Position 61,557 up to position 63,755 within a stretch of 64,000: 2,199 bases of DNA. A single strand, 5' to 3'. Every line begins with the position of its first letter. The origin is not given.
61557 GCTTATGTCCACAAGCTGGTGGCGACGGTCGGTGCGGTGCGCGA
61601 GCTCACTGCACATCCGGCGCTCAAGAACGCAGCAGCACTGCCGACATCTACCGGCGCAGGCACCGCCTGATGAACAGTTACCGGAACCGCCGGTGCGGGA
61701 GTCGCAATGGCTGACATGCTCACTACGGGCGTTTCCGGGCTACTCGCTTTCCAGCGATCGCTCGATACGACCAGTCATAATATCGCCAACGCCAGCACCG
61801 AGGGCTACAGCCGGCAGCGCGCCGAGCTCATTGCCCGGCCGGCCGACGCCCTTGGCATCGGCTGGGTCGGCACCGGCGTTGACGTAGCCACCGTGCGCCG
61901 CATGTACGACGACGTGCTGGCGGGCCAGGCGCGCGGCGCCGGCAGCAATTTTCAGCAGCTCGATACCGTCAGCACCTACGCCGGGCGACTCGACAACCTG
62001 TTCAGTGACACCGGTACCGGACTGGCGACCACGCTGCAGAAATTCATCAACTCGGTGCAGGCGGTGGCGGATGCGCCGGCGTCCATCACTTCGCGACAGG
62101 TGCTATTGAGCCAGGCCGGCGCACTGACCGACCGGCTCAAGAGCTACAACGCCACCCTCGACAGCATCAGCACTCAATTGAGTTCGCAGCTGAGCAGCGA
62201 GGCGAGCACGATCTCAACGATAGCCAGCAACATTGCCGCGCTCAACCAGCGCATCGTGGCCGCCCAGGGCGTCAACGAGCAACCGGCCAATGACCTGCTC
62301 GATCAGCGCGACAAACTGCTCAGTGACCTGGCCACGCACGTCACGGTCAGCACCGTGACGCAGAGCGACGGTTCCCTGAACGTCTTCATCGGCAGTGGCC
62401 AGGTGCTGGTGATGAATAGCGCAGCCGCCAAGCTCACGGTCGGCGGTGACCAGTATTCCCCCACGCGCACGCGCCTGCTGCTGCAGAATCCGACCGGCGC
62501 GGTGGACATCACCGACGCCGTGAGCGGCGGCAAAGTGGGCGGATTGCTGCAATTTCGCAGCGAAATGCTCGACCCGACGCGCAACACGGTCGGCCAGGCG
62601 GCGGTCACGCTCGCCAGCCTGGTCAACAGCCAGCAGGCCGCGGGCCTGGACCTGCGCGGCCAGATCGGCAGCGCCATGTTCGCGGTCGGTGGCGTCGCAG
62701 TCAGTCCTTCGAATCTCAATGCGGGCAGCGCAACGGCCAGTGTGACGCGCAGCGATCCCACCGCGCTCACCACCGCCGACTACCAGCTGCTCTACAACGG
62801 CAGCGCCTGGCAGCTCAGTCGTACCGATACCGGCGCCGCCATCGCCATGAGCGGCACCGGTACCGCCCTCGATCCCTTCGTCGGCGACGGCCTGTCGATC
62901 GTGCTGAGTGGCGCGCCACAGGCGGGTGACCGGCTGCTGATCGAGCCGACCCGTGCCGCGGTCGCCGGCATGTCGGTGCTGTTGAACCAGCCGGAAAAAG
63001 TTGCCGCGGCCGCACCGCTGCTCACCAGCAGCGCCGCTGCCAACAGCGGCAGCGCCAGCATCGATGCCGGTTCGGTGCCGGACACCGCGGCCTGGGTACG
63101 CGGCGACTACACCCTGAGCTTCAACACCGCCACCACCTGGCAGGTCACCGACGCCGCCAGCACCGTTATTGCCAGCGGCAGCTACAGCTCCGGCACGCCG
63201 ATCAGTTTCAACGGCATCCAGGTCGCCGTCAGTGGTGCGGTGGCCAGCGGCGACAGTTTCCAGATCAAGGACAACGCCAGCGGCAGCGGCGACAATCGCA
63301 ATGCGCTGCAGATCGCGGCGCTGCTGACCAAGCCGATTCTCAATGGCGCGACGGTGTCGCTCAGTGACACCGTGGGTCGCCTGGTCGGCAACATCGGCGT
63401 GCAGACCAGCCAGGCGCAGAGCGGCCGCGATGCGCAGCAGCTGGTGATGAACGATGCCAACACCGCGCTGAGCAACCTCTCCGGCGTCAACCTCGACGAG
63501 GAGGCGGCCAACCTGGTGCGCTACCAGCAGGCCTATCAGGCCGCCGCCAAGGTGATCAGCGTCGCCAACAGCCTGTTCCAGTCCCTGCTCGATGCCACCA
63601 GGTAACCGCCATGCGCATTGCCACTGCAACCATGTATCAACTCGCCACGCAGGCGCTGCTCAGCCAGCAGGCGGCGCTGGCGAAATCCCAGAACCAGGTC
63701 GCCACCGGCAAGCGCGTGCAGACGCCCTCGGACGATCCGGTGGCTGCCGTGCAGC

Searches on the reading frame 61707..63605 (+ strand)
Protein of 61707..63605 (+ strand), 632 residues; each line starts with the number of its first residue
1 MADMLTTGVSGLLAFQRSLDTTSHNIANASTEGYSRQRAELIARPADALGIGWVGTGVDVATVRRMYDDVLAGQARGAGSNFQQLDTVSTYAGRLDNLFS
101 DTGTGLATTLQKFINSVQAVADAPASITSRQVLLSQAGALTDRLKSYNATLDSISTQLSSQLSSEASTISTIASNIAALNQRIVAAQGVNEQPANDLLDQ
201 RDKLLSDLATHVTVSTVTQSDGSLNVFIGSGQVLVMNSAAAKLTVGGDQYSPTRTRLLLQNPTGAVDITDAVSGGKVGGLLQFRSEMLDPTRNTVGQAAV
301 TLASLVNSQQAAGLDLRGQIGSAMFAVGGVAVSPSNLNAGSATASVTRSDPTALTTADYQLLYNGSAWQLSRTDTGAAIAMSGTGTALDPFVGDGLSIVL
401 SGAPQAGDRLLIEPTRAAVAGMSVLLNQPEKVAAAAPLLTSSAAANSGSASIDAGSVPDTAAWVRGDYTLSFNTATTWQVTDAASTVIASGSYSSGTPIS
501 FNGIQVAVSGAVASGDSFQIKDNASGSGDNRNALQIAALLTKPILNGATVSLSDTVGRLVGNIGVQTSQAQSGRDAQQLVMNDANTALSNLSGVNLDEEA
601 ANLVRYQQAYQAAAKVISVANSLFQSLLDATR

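Call 31: search_protein_families(library=ncbifam, proteins=[window:61707-63605:+], max_evalue=0.00001)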
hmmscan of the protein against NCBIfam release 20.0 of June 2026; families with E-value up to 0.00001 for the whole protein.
window:61707-63605:+ (632 aa): 9 families
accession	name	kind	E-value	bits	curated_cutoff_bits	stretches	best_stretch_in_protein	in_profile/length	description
TIGR02492.1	flgK_ends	equivalog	1.4e-99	334.4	170.75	2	4-341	2-339/437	flagellar hook-associated protein FlgK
NF004241.1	PRK05682.1-5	equivalog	1.2e-12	47.7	469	1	1-40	1-40/446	flagellar hook protein FlgE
NF005286.1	PRK06803.1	equivalog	1.9e-10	40.4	467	0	8-45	6-43/402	flagellar hook protein FlgE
TIGR03506.1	FlgEFG_subfam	subfamily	2.5e-09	37.3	70.25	1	4-62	2-61/351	flagellar hook-basal body complex protein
NF004238.1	PRK05682.1-1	equivalog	6.1e-09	35.6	400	1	7-69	5-69/414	flagellar hook protein FlgE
TIGR02488.1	flgG_G_neg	equivalog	1.1e-08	35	252.75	0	5-40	2-37/259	flagellar basal-body rod protein FlgG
NF004240.1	PRK05682.1-4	equivalog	6e-08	32.4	472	0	8-41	6-39/443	flagellar hook protein FlgE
NF009278.1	PRK12636.1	equivalog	3.5e-07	30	350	0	5-39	5-39/263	flagellar basal body rod protein FlgG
NF009456.0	PRK12816.1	equivalog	2.6e-06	27.3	416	0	4-41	4-41/264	flagellar basal body rod protein FlgG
